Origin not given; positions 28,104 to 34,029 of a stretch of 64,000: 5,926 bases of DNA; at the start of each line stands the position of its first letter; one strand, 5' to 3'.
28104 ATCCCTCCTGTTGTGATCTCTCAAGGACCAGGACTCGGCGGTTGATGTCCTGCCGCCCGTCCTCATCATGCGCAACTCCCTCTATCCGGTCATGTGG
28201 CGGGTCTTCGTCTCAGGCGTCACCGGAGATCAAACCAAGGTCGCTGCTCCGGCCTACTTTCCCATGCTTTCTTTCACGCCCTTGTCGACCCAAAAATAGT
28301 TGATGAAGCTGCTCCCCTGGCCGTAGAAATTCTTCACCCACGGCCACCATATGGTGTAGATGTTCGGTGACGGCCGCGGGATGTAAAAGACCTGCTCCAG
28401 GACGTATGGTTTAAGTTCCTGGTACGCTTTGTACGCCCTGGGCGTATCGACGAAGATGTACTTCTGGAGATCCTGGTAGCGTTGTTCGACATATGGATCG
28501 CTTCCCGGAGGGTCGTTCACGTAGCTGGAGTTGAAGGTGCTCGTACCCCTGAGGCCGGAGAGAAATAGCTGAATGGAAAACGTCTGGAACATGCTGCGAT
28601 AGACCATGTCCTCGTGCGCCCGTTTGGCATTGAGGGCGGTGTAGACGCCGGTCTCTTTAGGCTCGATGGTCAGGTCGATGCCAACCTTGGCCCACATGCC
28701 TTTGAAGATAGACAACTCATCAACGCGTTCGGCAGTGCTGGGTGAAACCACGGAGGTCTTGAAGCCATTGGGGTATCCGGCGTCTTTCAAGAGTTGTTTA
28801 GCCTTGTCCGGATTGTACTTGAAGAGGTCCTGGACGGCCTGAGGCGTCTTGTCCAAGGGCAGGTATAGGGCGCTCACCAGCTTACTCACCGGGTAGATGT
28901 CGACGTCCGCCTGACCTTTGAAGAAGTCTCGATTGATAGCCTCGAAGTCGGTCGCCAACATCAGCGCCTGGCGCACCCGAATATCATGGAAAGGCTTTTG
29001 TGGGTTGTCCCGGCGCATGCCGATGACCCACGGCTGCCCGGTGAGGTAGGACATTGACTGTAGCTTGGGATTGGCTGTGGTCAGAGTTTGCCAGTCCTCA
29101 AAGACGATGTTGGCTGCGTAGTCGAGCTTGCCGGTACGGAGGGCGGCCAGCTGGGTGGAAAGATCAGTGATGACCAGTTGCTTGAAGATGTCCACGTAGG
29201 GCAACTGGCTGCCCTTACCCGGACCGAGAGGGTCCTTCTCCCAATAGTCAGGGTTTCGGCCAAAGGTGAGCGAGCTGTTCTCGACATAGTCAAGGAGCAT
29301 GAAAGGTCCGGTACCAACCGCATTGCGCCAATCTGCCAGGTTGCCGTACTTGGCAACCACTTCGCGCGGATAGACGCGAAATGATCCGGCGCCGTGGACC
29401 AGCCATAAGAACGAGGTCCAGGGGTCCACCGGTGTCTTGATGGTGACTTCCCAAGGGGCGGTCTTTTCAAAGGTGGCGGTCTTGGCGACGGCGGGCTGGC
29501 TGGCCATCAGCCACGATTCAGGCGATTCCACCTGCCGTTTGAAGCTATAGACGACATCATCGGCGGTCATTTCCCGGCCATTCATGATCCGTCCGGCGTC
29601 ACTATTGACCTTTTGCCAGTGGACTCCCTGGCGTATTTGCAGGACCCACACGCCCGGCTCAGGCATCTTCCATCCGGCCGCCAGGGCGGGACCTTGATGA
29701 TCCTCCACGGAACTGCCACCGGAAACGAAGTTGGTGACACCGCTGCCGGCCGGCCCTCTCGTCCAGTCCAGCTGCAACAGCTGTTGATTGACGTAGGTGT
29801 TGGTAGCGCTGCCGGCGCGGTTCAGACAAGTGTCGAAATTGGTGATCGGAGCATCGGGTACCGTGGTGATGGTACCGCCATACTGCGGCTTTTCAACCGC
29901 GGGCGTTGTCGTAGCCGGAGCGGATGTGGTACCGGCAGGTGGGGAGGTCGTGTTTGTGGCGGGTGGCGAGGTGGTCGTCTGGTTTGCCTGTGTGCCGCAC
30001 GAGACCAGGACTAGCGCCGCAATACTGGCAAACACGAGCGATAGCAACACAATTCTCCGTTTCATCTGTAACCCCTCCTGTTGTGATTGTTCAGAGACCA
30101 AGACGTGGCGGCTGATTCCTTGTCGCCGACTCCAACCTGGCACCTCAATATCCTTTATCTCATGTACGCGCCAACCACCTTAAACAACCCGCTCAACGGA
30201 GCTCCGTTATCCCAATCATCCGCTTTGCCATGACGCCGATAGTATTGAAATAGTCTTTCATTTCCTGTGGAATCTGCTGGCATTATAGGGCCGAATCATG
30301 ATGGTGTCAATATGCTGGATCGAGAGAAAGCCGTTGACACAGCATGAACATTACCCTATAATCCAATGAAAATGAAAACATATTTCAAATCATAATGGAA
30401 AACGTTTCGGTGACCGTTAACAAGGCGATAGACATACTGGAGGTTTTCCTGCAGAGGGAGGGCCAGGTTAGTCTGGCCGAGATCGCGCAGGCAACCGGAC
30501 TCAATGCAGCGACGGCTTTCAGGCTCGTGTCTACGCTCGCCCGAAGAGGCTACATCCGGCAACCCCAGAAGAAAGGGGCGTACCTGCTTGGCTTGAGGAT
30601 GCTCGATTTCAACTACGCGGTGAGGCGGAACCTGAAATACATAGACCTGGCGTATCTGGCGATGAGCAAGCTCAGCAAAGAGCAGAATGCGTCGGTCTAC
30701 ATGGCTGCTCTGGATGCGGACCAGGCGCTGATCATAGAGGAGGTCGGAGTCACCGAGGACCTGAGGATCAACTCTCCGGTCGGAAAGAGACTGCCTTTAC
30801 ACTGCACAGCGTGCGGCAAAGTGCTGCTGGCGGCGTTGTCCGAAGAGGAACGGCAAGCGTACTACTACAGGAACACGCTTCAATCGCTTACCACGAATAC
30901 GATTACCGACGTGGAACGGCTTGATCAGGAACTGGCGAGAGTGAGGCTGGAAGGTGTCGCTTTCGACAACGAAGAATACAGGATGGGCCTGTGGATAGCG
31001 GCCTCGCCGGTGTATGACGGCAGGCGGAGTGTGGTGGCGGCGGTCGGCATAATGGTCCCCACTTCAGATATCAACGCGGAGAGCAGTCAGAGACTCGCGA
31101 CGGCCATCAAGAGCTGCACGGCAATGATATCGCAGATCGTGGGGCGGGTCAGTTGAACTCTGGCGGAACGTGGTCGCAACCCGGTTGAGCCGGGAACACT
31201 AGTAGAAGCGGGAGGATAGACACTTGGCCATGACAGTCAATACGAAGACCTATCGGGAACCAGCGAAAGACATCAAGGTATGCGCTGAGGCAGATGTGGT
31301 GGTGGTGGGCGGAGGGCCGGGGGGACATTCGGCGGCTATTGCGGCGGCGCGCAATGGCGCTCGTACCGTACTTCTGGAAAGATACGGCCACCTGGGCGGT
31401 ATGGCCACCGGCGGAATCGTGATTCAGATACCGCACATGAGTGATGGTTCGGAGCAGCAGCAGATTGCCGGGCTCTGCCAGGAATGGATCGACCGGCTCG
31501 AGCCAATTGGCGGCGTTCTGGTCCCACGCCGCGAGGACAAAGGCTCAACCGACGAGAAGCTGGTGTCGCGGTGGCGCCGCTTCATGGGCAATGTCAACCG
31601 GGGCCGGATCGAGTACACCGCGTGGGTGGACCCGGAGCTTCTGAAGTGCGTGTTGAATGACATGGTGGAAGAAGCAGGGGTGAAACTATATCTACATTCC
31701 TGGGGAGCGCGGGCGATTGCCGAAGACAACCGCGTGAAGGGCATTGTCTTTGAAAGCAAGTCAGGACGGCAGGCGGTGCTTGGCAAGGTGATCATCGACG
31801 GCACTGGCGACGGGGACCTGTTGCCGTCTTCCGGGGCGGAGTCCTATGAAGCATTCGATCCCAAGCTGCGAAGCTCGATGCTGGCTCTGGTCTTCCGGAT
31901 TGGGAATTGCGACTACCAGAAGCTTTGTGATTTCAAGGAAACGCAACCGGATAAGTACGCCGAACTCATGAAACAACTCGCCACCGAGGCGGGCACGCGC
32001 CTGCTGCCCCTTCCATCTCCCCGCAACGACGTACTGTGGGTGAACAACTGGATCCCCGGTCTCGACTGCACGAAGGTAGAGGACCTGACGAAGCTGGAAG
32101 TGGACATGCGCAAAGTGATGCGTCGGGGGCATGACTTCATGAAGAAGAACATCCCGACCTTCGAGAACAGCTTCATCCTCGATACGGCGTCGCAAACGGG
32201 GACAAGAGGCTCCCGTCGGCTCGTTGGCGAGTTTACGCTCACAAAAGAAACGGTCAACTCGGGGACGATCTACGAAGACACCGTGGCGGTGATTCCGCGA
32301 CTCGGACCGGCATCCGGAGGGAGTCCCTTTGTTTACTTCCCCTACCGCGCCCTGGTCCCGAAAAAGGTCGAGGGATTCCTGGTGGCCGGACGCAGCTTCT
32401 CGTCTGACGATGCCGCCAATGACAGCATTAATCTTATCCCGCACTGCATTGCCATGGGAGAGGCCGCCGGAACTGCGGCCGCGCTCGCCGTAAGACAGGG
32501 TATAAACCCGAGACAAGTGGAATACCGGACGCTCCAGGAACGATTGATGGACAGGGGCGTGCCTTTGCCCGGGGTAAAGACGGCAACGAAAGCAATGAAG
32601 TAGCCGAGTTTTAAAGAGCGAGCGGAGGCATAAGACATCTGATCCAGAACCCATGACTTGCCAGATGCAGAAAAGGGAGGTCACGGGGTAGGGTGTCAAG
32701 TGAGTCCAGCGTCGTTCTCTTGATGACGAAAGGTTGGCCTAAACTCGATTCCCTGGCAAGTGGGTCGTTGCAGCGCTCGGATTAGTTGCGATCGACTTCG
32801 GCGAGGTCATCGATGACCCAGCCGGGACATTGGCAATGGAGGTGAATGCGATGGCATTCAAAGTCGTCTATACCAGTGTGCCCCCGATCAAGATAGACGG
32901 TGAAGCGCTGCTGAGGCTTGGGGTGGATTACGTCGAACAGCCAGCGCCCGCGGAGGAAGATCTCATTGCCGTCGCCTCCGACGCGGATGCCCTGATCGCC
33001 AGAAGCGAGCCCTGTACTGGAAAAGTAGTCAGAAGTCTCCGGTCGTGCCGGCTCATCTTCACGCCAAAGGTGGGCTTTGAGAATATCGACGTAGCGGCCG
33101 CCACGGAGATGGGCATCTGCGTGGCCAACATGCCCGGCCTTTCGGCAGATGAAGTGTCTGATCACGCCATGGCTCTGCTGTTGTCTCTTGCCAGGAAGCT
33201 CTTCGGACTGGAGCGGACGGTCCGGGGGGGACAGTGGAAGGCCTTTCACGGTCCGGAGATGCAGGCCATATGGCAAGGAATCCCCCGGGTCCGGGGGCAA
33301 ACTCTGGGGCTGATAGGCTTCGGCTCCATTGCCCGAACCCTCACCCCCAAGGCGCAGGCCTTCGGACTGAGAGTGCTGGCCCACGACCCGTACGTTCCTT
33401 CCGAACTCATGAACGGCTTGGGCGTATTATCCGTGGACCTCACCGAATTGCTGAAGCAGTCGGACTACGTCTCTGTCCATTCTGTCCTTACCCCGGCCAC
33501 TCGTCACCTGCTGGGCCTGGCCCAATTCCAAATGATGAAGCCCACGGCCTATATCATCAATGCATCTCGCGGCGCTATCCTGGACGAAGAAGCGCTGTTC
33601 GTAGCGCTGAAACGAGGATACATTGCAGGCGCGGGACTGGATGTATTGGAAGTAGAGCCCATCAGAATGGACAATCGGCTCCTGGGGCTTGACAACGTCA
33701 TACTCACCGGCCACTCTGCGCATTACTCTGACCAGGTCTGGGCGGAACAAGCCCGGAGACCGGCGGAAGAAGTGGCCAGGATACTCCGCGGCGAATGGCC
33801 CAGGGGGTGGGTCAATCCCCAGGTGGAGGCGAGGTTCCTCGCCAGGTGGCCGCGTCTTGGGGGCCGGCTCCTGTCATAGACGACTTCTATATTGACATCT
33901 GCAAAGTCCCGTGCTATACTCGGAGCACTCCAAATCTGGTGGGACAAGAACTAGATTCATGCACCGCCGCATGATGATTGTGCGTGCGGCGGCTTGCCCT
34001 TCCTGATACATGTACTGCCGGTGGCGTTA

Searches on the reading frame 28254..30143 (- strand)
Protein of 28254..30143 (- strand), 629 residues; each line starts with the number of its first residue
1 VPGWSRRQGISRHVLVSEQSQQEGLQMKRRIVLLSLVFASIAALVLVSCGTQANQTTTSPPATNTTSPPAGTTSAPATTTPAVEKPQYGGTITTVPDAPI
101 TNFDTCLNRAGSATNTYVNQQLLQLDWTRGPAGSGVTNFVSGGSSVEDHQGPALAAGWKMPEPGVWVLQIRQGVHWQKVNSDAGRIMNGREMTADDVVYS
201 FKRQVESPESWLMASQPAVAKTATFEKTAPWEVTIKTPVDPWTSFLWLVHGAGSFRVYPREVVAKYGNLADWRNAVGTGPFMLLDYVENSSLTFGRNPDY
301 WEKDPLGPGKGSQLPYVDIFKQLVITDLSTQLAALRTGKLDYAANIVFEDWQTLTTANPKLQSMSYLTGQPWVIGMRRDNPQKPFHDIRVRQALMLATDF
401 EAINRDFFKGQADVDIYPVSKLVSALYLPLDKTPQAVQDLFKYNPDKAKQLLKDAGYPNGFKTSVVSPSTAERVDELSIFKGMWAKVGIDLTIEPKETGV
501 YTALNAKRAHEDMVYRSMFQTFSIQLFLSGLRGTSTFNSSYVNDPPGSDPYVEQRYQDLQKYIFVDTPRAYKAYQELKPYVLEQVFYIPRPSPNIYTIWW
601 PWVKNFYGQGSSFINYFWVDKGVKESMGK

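Call 37: search_protein_families(library=pfam, proteins=[window:28254-30143:-], max_evalue=0.00001)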
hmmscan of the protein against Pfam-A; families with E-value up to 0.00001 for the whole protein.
window:28254-30143:- (629 aa): 1 family
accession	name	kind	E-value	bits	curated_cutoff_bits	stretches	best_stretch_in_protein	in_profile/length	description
PF00496.27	SBP_bac_5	-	4.3e-56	191.1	32.4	1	152-510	4-339/368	Bacterial extracellular solute-binding proteins, family 5 Middle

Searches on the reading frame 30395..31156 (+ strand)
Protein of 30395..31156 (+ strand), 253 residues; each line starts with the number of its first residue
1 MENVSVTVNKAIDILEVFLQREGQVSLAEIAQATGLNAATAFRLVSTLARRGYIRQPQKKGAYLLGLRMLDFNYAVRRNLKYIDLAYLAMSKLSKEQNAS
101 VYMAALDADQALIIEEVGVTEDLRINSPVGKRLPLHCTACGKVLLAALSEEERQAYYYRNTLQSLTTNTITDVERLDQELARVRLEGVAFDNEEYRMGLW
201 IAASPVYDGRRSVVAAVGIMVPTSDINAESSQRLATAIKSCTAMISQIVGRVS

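Call 3: search_protein_families(library=pfam, proteins=[window:30395-31156:+])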
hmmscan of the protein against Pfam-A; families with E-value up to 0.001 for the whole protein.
window:30395-31156:+ (253 aa): 6 families
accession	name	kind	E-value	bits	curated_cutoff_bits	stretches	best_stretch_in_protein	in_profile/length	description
PF01614.24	IclR_C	-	3.3e-45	154.2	24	1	80-246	7-173/174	Bacterial transcriptional regulator IclR C-terminal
PF09339.16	HTH_IclR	-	1.1e-15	57.5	22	1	7-56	1-50/52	IclR helix-turn-helix domain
PF12802.13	MarR_2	-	2.4e-06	28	27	1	12-56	8-52/61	MarR family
PF13412.12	HTH_24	-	2.1e-05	24.4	21.9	1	19-55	12-48/48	Winged helix-turn-helix DNA-binding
PF13338.12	AbiEi_4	-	0.00031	21.2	25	1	14-65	3-48/49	Transcriptional regulator, AbiEi antitoxin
PF01047.28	MarR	-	0.00039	20.7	24.6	0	19-59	12-52/59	MarR family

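Call 8: search_protein_families(library=ncbifam, proteins=[window:30395-31156:+], max_evalue=0.00001)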
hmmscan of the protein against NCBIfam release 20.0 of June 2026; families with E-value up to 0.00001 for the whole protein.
window:30395-31156:+ (253 aa): 8 families
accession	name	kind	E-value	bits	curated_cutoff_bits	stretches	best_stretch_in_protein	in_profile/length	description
TIGR02431.1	pcaR_pcaU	subfamily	1.6e-44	152.1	284.75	1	8-230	8-228/248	beta-ketoadipate pathway transcriptional regulators, PcaR/PcaU/PobR family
NF011671.1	PRK15090.1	equivalog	7.2e-40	136.8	275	1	6-250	11-254/256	DNA-binding transcriptional regulator KdgR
NF045644.1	TransRegBhcR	equivalog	1.3e-39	136.1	350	1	5-250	22-266/267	HTH-type transcriptional regulator BhcR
NF008601.2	PRK11569.1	equivalog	2e-38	132.1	380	1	9-238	30-262/276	glyoxylate bypass operon transcriptional repressor IclR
NF007548.0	PRK10163.1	equivalog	1.8e-29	102.7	406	1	7-229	23-245/271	HTH-type transcriptional repressor AllR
NF007342.0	PRK09834.1-4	equivalog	1.1e-17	64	251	1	7-251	13-259/263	DNA-binding transcriptional regulator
NF007341.0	PRK09834.1-3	equivalog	1.8e-13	50.2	269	1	14-203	16-210/274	DNA-binding transcriptional regulator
NF007339.0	PRK09834.1-1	equivalog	1.1e-09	38.1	299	1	9-246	24-263/271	DNA-binding transcriptional regulator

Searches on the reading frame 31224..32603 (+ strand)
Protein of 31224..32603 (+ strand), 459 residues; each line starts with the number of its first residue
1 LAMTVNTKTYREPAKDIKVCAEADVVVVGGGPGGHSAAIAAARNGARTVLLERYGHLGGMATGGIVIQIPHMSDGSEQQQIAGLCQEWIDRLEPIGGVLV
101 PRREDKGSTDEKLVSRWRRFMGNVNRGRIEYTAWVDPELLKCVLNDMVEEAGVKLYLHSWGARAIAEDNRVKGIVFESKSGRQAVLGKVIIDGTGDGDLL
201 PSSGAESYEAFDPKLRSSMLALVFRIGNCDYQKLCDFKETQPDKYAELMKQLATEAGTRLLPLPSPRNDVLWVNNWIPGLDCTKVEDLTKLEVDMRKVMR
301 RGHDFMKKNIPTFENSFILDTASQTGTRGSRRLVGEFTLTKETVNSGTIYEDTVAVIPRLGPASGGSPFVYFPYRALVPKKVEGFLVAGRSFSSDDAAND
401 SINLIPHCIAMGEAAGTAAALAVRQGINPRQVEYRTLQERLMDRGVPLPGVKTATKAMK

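Call 3: search_protein_families(library=pfam, proteins=[window:31224-32603:+])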
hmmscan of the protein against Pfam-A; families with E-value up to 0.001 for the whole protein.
window:31224-32603:+ (459 aa): 8 families
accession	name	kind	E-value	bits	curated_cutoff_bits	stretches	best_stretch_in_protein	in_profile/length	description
PF12831.13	FAD_oxidored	-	1.4e-85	288.6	27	1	24-441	1-416/416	FAD dependent oxidoreductase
PF00890.30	FAD_binding_2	-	7.2e-08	32.5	20.4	1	24-72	1-53/414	FAD binding domain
PF07992.20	Pyr_redox_2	-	2.4e-07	30.9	26.1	1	24-60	2-34/291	Pyridine nucleotide-disulphide oxidoreductase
PF01946.23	Thi4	-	7.6e-07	29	26.2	1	14-66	9-63/235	Thi4 family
PF01266.30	DAO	-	2.7e-06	27.6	27.9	1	24-140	1-125/353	FAD dependent oxidoreductase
PF01134.28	GIDA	-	7.3e-06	25.7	22.1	1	24-60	1-38/391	Glucose inhibited division protein A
PF13450.12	NAD_binding_8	-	1.5e-05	25.6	21.9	1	27-62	1-36/68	NAD(P)-binding Rossmann-like domain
PF03486.20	HI0933_like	-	0.00083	19.3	50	0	24-58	2-36/244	HI0933-like protein Rossmann domain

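Call 8: search_protein_families(library=ncbifam, proteins=[window:31224-32603:+], max_evalue=0.00001)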
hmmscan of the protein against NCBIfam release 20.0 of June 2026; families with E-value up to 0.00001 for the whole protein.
window:31224-32603:+ (459 aa): 18 families
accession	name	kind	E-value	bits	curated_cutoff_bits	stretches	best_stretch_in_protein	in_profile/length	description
TIGR02032.1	GG-red-SF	subfamily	5.7e-10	39.4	158.8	1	24-196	2-147/297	geranylgeranyl reductase family protein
TIGR00292.1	TIGR00292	equivalog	4.9e-08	32.5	148.3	1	14-67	13-67/254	sulfide-dependent adenosine diphosphate thiazole synthase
NF005510.0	PRK07121.1-3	subfamily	7.6e-08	31.5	481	1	21-85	21-85/492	FAD-binding protein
TIGR01372.1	soxA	subfamily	7.8e-08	30.6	1164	1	9-60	155-206/996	sarcosine oxidase subunit alpha family protein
NF004789.0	PRK06134.1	subfamily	8.1e-08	31.3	747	1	19-71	9-62/581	FAD-dependent oxidoreductase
NF009477.0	PRK12843.1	equivalog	1.5e-07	30.3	758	1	13-76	7-71/578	FAD-dependent oxidoreductase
NF005511.0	PRK07121.1-4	equivalog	1.8e-07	30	466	1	12-83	10-78/553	FAD-binding protein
TIGR01350.1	lipoamide_DH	equivalog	2.4e-07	29.8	408.8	1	23-60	2-38/461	dihydrolipoyl dehydrogenase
NF003585.0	PRK05249.1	equivalog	3.4e-07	29.3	465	1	22-62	6-46/464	Si-specific NAD(P)(+) transhydrogenase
NF005512.0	PRK07121.1-5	subfamily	5.1e-07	28.6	812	1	12-64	10-65/489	FAD-binding protein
NF005882.1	PRK07843.1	equivalog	6.1e-07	28.2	788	1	23-70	2-50/547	3-oxosteroid 1-dehydrogenase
TIGR03997.1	mycofact_OYE_2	equivalog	7.7e-07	27.9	793.15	1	22-61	379-418/645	mycofactocin system FadH/OYE family oxidoreductase 2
TIGR01292.1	TRX_reduct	equivalog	1.5e-06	27.2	343.45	1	24-77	2-55/300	thioredoxin-disulfide reductase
NF041080.1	DGGGPL_reductase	equivalog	3.2e-06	26.3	580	0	144-208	101-167/447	digeranylgeranylglycerophospholipid reductase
TIGR03140.1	AhpF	equivalog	3.7e-06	25.7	502.9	1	13-53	203-244/515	alkyl hydroperoxide reductase subunit F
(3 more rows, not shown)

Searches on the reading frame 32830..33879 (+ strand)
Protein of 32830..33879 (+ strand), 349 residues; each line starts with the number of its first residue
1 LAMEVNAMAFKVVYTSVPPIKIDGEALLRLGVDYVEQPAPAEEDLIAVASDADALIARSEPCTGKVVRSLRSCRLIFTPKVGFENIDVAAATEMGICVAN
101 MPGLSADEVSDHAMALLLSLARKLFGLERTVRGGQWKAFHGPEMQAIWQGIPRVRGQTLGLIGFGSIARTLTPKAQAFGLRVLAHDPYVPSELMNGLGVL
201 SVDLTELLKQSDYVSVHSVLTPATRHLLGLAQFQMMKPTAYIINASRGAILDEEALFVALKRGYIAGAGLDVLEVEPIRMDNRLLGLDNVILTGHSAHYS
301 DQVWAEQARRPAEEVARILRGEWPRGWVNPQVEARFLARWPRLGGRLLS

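Call 3: search_protein_families(library=pfam, proteins=[window:32830-33879:+])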
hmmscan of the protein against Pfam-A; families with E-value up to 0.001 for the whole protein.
window:32830-33879:+ (349 aa): 2 families
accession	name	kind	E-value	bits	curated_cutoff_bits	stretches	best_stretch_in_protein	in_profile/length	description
PF02826.25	2-Hacid_dh_C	-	5.4e-52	176.2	25.1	1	114-297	1-178/178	D-isomer specific 2-hydroxyacid dehydrogenase, NAD binding domain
PF00389.36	2-Hacid_dh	-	1.7e-17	63.8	24.6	1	34-329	22-134/134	D-isomer specific 2-hydroxyacid dehydrogenase, catalytic domain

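Call 8: search_protein_families(library=ncbifam, proteins=[window:32830-33879:+], max_evalue=0.00001)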
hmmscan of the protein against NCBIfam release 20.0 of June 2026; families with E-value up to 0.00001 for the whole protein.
window:32830-33879:+ (349 aa): 21 families
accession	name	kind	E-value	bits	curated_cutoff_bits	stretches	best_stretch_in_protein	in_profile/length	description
TIGR01327.1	PGDH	equivalog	8e-65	219.6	454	1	37-329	26-311/525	phosphoglycerate dehydrogenase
NF009714.1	PRK13243.1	equivalog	2.5e-64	217.7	455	1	36-332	30-326/332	glyoxylate reductase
NF005069.0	PRK06487.1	equivalog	1.4e-52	178.8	448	1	39-302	36-294/320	2-hydroxyacid dehydrogenase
NF011938.0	PRK15409.1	equivalog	1.6e-46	158.8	492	1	43-333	37-323/324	glyoxylate/hydroxypyruvate reductase GhrB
NF005387.0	PRK06932.1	equivalog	6.2e-45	153.5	492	1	34-302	27-293/314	2-hydroxyacid dehydrogenase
NF006263.0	PRK08410.1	equivalog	2.8e-41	141.9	389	1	42-302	33-290/311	D-2-hydroxyacid dehydrogenase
NF008759.0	PRK11790.1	equivalog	3.2e-40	138.1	404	1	38-296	41-294/410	phosphoglycerate dehydrogenase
NF000492.1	vanH_gen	exception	2.5e-37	128.6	540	1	73-306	67-298/312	D-lactate dehydrogenase VanH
NF041369.1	Dhydh_Halo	equivalog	3.4e-35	121.7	400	1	72-322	55-298/305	D-2-hydroxyacid dehydrogenase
NF001309.0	PRK00257.1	equivalog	8.6e-31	107.2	434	2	154-317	114-276/379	4-phosphoerythronate dehydrogenase PdxB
NF000128.1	vanH-Sc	exception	1.8e-29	102.9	650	1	38-276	50-275/337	D-lactate dehydrogenase VanH-Sc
NF000151.1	vanH-Ac1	exception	2.6e-29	102.6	750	1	29-302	56-331/351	D-lactate dehydrogenase VanH-Ac1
NF000371.1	vanH_Agroup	exception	1.3e-28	100.1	700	1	73-305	72-302/322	VanH-A/VanH-Pt family D-lactate dehydrogenase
NF000004.1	vanH-D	exception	1.1e-27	97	550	1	74-276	74-261/323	D-lactate dehydrogenase VanH-D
NF000112.1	vanH-Amyco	exception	1.4e-26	93.6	625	1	75-277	98-285/348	VanH-AOV family D-lactate dehydrogenase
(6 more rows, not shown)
